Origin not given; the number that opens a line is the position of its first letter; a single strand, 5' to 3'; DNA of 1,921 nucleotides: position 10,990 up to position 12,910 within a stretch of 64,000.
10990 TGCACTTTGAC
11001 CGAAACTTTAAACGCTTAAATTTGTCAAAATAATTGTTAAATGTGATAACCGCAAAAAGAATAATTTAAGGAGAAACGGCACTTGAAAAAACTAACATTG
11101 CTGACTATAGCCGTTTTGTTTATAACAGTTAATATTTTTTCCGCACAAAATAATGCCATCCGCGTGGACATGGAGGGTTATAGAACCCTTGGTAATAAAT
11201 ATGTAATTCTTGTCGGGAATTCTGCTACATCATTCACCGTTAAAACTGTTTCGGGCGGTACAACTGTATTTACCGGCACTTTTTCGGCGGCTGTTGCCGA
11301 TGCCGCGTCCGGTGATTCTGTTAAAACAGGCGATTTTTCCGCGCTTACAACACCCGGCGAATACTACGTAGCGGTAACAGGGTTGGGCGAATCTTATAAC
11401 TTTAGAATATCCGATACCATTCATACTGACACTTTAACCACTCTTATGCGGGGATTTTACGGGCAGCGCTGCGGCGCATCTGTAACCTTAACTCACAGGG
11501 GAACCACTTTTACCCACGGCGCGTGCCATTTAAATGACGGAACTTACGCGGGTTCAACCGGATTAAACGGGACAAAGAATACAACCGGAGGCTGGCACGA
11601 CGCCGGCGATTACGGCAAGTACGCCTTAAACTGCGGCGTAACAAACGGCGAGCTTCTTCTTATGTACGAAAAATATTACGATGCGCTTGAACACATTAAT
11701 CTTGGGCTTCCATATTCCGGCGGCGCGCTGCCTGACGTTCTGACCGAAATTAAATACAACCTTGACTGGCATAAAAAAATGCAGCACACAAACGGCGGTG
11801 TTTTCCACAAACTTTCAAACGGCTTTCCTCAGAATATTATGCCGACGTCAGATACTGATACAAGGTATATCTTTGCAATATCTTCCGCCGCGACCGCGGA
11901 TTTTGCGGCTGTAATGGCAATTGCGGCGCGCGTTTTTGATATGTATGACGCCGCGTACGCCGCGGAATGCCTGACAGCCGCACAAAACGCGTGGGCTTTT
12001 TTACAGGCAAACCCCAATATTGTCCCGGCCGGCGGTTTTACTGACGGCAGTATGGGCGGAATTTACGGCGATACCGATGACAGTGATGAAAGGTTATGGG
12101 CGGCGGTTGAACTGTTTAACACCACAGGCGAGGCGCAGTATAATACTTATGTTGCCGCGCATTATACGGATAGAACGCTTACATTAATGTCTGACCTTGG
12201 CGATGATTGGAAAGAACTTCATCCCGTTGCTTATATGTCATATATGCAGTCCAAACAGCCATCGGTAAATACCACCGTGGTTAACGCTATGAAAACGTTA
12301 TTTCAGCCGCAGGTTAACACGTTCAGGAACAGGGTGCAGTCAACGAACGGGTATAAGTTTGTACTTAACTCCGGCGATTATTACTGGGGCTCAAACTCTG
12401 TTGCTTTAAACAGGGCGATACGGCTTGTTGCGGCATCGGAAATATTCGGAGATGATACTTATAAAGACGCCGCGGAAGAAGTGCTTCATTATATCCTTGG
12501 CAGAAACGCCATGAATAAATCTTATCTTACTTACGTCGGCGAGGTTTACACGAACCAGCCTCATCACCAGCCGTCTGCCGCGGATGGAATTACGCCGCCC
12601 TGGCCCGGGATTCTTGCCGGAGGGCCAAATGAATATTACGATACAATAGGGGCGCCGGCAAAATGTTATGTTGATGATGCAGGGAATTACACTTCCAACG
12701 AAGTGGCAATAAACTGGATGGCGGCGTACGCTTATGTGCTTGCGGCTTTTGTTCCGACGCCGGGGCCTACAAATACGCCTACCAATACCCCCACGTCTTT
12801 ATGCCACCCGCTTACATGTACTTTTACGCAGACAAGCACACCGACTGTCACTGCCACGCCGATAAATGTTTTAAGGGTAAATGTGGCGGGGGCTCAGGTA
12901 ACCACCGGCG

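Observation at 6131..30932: Dense same-strand arsenal of secreted multidomain glycoside hydrolases sharing one modular architecture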

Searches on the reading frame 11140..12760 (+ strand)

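Call 102: search_solved_structures(query=window:11140-12760:+, max_evalue=1e-40)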
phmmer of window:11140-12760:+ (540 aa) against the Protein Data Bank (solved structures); distinct sequences matched with E-value up to 1e-40: 10.
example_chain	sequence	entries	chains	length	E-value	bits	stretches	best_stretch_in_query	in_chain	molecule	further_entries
4cj0_A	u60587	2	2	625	5.5e-103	349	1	6-538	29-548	ENDOGLUCANASE D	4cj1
1clc_A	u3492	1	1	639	5.9e-103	348.8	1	6-538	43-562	ENDOGLUCANASE CELD; EC: 3.2.1.4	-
3x17_B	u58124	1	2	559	2.5e-85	290.7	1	36-538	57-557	Endoglucanase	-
5u2o_A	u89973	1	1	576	1.1e-74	255.6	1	21-538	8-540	J30 CCH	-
5u0h_A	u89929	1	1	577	7e-71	243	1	21-538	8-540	J30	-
3ez8_A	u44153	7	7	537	6e-67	230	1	10-538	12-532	Cellulase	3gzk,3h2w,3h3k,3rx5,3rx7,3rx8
6dht_A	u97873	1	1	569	2.1e-66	228.2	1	3-532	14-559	Xyloglucan-specific endo-beta-1,4-glucanase BoGH9A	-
5e2j_A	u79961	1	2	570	9.5e-66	226.1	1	10-538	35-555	Endoglucanase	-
1ut9_A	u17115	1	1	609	1e-61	212.7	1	7-535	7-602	CELLULOSE 1,4-BETA-CELLOBIOSIDASE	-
1rq5_A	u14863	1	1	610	7.2e-61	210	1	7-535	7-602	Cellobiohydrolase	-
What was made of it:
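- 11083..15168 (+): g3: signal peptide, CelD_N, GH9, two malectin/CBM57 modules, 299-aa (T-X)n stalk (13948-14844), CTD (14866-15165). Closest solved structure is C. thermocellum CelD, 1clc, E 6e-103 (call 102).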
